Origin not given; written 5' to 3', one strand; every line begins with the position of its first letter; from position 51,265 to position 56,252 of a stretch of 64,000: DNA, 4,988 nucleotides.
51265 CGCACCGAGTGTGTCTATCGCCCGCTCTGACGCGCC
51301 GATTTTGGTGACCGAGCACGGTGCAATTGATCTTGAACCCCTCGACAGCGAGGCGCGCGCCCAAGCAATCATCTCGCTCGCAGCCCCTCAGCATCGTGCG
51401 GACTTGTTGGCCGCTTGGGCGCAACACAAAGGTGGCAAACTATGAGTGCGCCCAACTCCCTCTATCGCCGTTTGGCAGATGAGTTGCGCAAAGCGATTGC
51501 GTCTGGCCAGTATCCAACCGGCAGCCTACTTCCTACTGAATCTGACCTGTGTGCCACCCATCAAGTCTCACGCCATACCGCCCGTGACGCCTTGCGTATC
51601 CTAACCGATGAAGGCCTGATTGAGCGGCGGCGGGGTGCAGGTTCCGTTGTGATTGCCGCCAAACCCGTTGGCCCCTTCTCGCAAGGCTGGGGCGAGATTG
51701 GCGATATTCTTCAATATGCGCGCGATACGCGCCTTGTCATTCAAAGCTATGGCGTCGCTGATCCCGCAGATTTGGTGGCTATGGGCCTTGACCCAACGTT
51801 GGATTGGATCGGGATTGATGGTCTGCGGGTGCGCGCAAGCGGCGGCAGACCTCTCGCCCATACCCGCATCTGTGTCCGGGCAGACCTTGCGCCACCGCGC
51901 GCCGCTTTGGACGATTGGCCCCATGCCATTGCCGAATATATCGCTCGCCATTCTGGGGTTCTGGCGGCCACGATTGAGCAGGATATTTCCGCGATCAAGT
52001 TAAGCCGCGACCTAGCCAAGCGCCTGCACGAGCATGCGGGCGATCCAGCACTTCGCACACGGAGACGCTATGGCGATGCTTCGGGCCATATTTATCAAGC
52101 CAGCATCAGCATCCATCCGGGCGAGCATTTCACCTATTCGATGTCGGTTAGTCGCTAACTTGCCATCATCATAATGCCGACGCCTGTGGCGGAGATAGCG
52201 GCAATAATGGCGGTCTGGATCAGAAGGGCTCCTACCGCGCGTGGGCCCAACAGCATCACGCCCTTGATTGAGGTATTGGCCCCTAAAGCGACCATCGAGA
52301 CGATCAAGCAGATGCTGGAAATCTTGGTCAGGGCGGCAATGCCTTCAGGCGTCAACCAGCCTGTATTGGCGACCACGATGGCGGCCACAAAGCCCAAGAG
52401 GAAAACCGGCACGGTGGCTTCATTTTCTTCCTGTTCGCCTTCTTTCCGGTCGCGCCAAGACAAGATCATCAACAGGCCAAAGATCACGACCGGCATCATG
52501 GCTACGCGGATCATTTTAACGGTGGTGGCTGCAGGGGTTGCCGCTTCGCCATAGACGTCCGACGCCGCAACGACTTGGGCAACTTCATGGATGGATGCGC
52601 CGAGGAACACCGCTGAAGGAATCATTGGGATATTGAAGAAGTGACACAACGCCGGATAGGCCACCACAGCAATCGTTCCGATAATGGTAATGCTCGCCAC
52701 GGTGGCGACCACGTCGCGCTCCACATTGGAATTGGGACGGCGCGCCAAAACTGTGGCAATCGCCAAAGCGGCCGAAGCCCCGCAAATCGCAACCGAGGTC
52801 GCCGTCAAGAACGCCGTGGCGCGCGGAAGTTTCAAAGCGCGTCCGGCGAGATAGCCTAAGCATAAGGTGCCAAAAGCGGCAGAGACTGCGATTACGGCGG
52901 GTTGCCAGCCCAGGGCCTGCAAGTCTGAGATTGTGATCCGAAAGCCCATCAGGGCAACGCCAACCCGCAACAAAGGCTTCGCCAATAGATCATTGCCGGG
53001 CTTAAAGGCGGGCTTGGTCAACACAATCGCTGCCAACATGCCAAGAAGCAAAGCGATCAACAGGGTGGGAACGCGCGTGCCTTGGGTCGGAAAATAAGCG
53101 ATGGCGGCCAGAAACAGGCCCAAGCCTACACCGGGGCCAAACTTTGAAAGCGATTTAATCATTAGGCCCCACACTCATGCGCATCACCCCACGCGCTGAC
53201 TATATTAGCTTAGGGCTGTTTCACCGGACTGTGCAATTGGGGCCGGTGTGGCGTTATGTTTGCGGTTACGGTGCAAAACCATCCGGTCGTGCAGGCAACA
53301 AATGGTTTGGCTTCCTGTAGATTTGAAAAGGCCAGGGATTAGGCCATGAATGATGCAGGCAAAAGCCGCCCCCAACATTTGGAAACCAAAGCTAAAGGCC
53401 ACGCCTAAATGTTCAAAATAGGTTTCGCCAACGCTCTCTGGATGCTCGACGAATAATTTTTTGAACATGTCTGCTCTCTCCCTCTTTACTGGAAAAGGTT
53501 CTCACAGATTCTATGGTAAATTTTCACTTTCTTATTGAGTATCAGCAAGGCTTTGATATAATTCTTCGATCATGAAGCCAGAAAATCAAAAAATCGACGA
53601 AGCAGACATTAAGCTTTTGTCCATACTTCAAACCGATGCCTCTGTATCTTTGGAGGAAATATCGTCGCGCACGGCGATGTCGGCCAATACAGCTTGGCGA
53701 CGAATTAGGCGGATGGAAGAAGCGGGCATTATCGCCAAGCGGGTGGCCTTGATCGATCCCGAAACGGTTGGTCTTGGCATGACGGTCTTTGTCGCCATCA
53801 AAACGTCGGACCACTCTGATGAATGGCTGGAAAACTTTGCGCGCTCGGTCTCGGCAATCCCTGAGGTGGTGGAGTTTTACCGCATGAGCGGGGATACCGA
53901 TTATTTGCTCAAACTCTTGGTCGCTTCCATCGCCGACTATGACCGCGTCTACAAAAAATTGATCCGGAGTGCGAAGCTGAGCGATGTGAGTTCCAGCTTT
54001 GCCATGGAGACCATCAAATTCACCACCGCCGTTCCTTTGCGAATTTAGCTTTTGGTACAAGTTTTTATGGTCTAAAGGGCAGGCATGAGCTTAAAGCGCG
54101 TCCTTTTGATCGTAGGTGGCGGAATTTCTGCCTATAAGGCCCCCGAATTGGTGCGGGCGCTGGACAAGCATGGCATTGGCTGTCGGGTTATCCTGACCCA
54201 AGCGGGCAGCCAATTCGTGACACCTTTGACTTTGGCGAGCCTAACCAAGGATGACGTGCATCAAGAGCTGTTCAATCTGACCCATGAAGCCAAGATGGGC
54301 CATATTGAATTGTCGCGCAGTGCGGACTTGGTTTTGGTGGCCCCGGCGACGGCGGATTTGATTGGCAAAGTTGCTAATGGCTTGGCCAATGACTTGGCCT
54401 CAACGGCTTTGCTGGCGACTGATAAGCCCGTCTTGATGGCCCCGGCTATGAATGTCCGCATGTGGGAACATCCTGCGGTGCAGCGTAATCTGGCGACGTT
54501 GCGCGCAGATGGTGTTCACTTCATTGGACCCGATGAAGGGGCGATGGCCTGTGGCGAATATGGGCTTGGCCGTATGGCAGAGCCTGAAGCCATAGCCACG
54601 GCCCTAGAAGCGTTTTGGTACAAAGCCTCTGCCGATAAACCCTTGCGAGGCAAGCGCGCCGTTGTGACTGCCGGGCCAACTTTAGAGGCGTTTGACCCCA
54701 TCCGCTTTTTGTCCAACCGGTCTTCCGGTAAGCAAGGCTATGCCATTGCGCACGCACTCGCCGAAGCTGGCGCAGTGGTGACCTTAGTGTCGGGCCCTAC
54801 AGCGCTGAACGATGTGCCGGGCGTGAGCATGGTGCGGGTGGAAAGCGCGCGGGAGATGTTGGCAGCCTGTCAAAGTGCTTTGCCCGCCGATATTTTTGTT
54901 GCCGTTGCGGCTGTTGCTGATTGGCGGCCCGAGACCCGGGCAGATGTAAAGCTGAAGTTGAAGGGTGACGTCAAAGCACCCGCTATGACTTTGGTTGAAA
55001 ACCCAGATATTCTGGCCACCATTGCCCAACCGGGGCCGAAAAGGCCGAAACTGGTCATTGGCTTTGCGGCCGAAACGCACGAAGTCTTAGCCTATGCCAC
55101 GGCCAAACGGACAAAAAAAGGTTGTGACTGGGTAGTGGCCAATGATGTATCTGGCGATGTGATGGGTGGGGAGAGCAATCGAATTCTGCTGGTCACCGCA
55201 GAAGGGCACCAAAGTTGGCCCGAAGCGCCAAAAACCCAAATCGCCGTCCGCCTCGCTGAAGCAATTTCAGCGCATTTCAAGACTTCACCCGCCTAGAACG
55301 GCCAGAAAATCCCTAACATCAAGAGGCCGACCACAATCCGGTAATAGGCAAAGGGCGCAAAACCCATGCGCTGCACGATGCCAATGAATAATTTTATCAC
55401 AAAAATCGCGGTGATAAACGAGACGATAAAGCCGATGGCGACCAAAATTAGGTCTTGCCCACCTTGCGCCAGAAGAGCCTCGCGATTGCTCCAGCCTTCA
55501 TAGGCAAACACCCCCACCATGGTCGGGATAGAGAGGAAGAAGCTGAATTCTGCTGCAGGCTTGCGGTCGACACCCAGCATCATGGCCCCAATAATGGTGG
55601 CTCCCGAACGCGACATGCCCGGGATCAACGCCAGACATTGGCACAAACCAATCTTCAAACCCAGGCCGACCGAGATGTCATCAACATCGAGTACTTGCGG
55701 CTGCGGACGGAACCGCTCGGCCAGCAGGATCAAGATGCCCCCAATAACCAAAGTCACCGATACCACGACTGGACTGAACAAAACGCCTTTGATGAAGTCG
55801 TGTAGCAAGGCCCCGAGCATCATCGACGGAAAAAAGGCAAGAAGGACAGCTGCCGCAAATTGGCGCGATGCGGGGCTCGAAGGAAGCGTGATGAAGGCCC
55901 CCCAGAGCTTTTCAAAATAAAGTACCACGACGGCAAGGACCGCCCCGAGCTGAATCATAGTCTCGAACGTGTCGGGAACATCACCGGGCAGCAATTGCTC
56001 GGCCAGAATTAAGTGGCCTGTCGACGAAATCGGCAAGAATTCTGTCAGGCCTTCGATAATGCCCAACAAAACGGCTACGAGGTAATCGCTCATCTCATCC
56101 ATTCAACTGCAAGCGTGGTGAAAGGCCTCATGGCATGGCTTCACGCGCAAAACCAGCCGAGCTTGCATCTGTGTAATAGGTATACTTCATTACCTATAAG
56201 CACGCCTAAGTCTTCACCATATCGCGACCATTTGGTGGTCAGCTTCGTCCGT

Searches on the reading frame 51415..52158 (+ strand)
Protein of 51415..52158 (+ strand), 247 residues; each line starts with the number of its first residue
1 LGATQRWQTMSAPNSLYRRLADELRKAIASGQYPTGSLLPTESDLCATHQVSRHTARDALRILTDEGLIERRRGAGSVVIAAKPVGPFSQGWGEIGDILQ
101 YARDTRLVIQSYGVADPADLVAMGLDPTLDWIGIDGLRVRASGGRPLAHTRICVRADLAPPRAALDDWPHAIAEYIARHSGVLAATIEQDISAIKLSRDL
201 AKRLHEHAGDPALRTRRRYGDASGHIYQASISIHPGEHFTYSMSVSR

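Call 26: search_protein_families(library=pfam, proteins=[window:51415-52158:+])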
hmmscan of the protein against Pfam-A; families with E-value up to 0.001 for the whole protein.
window:51415-52158:+ (247 aa): 2 families
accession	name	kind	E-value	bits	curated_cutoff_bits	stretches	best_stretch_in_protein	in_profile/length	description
PF00392.27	GntR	-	3.2e-18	65.6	27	1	16-79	1-64/64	Bacterial regulatory proteins, gntR family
PF07702.18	UTRA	-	1.4e-13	51.3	23.8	1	138-239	39-140/141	UTRA domain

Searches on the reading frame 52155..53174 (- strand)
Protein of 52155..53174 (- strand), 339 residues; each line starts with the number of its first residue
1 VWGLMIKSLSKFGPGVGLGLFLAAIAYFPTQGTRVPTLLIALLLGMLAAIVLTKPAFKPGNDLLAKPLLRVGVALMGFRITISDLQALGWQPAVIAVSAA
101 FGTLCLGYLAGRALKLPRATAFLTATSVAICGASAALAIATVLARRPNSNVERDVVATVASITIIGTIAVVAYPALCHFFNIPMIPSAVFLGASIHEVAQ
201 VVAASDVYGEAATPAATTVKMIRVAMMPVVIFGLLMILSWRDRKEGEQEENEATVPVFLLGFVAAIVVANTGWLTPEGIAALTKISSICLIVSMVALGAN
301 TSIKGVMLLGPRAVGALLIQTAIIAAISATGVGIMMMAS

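Call 26: search_protein_families(library=pfam, proteins=[window:52155-53174:-])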
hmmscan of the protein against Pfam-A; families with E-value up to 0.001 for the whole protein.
window:52155-53174:- (339 aa): 1 family
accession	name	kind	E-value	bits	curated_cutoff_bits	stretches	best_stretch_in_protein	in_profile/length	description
PF03601.19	Cons_hypoth698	-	1.1e-60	205.5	24.5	1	18-313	5-300/304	Conserved hypothetical protein 698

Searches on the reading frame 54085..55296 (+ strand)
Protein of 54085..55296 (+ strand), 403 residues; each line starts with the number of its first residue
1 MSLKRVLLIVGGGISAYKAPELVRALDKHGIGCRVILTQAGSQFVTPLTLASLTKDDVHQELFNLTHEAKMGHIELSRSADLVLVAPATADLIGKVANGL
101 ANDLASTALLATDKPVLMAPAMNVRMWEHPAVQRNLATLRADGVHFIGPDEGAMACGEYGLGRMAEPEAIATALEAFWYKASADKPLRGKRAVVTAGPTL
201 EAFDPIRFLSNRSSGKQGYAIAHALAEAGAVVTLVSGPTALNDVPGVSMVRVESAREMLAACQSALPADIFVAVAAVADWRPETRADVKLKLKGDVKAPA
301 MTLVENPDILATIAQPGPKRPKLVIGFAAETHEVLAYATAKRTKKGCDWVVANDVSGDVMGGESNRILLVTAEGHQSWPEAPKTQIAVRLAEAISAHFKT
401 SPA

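Call 26: search_protein_families(library=pfam, proteins=[window:54085-55296:+])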
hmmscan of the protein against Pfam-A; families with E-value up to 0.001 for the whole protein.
window:54085-55296:+ (403 aa): 2 families
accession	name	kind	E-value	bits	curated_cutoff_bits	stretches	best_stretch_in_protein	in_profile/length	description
PF04127.22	DFP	-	1.7e-64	217.5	22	1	187-369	1-185/186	DNA/pantothenate metabolism flavoprotein C-terminal domain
PF02441.25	Flavoprotein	-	4.1e-31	108.2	22.7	1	4-172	1-156/162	Flavoprotein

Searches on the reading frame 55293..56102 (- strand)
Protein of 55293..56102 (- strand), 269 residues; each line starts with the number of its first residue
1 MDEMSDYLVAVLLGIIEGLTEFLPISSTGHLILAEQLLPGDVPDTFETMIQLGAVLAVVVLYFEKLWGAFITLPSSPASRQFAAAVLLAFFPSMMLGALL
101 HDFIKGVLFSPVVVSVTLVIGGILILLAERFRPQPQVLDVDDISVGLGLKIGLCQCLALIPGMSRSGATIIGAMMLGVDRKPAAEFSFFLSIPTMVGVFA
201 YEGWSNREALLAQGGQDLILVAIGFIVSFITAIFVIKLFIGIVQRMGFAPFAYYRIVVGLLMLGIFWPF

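Call 26: search_protein_families(library=pfam, proteins=[window:55293-56102:-])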
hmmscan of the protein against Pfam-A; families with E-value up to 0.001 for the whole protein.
window:55293-56102:- (269 aa): 1 family
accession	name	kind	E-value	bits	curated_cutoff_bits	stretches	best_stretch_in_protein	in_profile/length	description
PF02673.24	BacA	-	1.5e-78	264.5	33.4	1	10-261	1-257/257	Bacitracin resistance protein BacA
